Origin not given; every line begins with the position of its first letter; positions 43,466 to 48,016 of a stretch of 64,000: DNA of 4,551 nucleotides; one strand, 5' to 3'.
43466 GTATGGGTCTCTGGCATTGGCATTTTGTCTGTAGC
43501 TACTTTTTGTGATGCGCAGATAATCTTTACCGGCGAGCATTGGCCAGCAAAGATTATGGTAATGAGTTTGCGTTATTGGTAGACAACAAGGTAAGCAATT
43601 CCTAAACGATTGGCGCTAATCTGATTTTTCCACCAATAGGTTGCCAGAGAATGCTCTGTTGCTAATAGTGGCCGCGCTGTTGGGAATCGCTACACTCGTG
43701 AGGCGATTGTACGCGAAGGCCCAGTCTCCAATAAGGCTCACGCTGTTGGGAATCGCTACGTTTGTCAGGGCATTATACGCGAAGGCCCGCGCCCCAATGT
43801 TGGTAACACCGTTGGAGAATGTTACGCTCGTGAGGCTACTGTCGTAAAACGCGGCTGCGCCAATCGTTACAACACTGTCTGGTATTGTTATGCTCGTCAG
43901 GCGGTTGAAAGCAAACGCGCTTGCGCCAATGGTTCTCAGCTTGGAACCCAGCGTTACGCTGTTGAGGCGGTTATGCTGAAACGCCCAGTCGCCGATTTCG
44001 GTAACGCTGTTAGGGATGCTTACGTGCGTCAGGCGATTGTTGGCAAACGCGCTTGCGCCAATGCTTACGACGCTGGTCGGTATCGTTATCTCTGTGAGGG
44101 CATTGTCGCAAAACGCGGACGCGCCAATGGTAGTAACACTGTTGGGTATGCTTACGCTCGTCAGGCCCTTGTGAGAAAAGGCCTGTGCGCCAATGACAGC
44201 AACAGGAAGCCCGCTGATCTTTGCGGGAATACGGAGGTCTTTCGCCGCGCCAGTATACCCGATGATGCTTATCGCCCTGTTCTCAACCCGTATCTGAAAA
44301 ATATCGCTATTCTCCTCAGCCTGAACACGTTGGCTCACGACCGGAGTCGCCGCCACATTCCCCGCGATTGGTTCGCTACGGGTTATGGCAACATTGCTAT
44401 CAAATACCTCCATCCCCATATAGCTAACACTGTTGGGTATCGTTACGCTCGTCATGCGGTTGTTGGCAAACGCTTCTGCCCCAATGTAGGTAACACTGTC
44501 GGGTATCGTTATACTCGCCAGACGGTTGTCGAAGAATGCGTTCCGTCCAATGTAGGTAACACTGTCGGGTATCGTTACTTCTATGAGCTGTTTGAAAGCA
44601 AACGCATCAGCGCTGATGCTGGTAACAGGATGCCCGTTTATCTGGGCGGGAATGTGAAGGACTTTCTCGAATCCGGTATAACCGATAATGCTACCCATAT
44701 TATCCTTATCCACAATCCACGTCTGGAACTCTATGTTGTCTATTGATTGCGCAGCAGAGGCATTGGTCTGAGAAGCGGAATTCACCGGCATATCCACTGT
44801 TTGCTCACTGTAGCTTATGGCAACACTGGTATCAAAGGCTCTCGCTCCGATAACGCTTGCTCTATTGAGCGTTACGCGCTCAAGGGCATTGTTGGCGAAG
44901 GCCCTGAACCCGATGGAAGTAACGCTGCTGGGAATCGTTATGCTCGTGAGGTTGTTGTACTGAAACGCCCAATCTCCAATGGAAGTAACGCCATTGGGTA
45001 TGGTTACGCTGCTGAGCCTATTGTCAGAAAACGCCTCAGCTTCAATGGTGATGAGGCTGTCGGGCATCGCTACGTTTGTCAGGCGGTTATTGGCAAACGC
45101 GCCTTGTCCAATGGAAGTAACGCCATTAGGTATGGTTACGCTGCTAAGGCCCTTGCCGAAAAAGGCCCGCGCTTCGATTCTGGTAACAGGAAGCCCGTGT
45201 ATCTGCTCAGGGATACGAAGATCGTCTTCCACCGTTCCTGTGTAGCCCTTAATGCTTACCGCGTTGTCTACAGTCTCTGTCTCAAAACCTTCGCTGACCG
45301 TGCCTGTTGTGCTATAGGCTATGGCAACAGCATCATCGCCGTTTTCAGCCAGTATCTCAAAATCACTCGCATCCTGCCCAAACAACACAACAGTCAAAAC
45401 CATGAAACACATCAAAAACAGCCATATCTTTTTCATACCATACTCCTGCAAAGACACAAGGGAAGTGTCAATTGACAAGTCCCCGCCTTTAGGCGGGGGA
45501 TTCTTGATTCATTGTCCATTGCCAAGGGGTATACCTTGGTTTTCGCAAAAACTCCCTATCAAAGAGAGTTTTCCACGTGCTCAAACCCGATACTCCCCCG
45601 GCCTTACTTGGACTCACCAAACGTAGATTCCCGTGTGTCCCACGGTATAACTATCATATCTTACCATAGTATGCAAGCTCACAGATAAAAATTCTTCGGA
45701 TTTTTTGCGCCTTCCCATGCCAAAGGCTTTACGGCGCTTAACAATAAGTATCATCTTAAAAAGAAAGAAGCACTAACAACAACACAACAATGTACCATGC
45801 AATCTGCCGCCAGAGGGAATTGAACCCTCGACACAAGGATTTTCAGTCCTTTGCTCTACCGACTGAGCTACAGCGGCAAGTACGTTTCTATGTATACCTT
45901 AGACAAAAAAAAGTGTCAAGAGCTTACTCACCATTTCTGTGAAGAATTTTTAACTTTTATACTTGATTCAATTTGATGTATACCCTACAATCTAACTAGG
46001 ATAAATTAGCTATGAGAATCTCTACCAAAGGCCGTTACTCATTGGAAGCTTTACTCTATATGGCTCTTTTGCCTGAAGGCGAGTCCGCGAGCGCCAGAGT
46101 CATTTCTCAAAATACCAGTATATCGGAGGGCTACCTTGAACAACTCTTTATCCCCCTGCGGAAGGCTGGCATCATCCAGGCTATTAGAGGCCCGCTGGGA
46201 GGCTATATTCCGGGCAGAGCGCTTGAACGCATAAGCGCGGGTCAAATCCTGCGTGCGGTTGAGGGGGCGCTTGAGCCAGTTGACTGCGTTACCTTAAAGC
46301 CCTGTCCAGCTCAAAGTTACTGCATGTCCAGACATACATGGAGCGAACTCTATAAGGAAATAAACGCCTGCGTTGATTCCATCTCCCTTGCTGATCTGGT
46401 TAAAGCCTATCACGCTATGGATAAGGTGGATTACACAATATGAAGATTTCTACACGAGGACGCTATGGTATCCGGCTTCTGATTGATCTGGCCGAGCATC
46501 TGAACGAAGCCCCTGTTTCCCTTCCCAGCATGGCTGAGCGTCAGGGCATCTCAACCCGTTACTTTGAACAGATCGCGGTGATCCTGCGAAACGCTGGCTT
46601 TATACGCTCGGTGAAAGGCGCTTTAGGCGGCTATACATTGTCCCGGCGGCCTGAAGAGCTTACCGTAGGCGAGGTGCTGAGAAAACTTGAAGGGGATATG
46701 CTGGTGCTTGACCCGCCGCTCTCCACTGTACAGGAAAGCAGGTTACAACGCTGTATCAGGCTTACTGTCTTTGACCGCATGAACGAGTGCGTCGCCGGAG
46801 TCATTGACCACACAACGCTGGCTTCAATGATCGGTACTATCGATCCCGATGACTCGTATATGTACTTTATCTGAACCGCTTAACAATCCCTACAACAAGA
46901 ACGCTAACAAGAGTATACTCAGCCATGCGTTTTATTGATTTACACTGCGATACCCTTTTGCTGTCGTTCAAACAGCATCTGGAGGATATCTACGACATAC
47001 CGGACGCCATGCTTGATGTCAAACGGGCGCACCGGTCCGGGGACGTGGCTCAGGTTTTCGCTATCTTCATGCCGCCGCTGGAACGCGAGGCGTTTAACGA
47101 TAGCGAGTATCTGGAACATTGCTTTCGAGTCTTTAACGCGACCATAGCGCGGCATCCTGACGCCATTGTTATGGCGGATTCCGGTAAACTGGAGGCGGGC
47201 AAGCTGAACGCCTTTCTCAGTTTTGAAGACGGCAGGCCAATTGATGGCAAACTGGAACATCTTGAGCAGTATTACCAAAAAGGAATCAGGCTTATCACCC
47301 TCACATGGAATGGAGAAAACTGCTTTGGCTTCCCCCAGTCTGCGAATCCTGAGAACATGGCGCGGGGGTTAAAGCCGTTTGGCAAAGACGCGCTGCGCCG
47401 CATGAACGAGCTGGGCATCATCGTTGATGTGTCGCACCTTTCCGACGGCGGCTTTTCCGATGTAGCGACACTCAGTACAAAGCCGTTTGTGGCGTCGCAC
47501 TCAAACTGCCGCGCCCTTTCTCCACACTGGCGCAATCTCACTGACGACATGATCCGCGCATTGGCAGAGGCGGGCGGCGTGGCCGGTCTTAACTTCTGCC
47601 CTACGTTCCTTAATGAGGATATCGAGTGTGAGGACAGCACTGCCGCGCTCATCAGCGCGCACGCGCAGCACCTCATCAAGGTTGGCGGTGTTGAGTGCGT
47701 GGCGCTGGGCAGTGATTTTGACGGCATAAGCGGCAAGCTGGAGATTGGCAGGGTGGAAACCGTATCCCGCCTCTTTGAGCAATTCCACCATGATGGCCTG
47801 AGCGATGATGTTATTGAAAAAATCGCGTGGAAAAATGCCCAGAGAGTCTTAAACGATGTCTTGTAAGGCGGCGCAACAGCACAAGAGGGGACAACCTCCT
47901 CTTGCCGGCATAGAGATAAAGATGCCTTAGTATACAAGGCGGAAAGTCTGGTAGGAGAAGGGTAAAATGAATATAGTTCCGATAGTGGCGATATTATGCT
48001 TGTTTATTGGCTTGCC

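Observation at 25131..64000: Five intergenic tandem arrays in 64 kb with a period locked to 21 or 23 bp, each with its own unit sequence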

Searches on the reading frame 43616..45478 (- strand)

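Call 20: search_protein_families(library=pfam, proteins=[window:43616-45478:-], max_evalue=0.00001)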
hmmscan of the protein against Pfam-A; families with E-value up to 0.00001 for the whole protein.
window:43616-45478:- (620 aa): 2 families
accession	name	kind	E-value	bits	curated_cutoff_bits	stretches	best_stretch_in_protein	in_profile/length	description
PF13306.12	LRR_5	-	3.9e-103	340.8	27.7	4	429-547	3-123/127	BspA type Leucine rich repeat region (6 copies)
PF05725.18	FNIP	-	2.1e-12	47.4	21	0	297-332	4-39/44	FNIP Repeat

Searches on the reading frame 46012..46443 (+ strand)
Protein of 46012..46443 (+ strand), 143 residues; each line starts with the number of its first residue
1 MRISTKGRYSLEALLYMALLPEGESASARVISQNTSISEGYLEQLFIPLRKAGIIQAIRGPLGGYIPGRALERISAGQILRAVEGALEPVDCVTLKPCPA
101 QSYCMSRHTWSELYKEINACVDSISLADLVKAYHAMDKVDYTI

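Call 20: search_protein_families(library=pfam, proteins=[window:46012-46443:+], max_evalue=0.00001)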
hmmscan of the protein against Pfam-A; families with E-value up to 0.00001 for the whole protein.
window:46012-46443:+ (143 aa): 1 family
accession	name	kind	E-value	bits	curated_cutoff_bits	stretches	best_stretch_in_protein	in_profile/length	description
PF02082.26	Rrf2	-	2.8e-32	112.1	30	1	3-131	1-131/132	Iron-dependent Transcriptional regulator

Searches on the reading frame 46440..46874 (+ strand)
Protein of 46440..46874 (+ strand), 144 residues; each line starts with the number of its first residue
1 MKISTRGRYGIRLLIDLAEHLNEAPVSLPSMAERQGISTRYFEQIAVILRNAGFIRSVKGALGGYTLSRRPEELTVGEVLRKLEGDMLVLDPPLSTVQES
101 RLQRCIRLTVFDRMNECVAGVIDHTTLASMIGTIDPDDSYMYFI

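Call 20: search_protein_families(library=pfam, proteins=[window:46440-46874:+], max_evalue=0.00001)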
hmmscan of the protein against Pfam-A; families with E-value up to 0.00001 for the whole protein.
window:46440-46874:+ (144 aa): 1 family
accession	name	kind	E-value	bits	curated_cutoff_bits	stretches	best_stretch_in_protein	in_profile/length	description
PF02082.26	Rrf2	-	3.2e-29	102.2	30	1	3-131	1-130/132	Iron-dependent Transcriptional regulator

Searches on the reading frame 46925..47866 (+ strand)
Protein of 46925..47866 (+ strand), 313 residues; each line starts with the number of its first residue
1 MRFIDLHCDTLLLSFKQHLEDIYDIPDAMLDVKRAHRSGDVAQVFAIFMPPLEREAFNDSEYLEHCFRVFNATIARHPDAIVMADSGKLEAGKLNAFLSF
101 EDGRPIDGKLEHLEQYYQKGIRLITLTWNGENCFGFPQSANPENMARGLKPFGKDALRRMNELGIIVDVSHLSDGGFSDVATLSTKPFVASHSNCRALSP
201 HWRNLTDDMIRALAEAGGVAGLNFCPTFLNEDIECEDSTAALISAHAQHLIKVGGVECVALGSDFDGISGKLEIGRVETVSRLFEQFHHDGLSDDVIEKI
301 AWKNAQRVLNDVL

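Call 10: search_protein_families(library=pfam, proteins=[window:46925-47866:+])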
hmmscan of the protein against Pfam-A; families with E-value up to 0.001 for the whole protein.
window:46925-47866:+ (313 aa): 2 families
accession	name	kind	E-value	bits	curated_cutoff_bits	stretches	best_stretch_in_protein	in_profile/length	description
PF01244.27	Peptidase_M19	-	1e-76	258.6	26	1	2-310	7-318/319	Membrane dipeptidase (Peptidase family M19)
PF04909.20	Amidohydro_2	-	1.2e-05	25.7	26.4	1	144-309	127-287/289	Amidohydrolase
